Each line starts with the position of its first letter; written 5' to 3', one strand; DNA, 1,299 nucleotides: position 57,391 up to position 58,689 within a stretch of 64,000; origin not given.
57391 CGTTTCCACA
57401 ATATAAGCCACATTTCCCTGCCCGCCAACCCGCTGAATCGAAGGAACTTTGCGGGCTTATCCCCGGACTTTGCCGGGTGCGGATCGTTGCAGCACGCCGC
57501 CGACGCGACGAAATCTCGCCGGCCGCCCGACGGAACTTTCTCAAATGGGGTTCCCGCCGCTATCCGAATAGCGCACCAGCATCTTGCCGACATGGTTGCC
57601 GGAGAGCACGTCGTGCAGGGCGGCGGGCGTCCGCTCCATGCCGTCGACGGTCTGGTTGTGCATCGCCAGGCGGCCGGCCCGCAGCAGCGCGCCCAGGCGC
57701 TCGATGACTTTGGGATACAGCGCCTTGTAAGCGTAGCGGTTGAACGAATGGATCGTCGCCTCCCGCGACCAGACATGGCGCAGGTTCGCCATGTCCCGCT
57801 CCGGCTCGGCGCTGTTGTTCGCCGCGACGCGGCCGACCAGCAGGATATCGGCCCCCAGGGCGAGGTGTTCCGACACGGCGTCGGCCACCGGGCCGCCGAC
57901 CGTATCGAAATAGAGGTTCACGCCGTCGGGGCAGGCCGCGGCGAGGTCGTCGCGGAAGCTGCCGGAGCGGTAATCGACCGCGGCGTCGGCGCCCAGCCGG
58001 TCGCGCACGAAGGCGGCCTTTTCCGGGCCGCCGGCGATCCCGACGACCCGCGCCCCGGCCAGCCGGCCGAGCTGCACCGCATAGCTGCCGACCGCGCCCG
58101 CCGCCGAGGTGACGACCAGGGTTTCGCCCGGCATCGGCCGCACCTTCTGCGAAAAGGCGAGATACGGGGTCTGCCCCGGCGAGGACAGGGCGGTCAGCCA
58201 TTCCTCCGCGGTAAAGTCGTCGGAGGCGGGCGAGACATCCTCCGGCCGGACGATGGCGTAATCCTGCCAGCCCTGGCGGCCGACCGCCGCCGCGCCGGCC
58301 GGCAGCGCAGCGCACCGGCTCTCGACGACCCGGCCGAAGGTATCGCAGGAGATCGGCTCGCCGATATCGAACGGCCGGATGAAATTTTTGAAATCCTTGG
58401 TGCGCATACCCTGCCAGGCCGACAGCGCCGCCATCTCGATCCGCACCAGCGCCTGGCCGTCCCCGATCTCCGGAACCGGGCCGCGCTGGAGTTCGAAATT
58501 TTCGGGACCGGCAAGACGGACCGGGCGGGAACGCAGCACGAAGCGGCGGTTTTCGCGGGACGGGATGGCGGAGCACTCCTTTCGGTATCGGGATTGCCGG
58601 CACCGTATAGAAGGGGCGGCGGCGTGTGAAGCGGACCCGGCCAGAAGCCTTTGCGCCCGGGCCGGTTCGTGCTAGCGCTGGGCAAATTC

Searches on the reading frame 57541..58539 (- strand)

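Call 3: search_protein_families(library=pfam, proteins=[window:57541-58539:-], max_evalue=0.01)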
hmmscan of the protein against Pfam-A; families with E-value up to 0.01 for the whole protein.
window:57541-58539:- (332 aa): 3 families
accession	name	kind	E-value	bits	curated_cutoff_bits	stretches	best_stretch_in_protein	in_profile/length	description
PF16884.10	ADH_N_2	-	1.1e-20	74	31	1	2-102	5-105/108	N-terminal domain of oxidoreductase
PF00107.32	ADH_zinc_N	-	2.7e-19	69.9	31.8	1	149-281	1-126/129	Zinc-binding dehydrogenase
PF13602.12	ADH_zinc_N_2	-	3.8e-14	54.2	27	1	182-322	1-134/134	Zinc-binding dehydrogenase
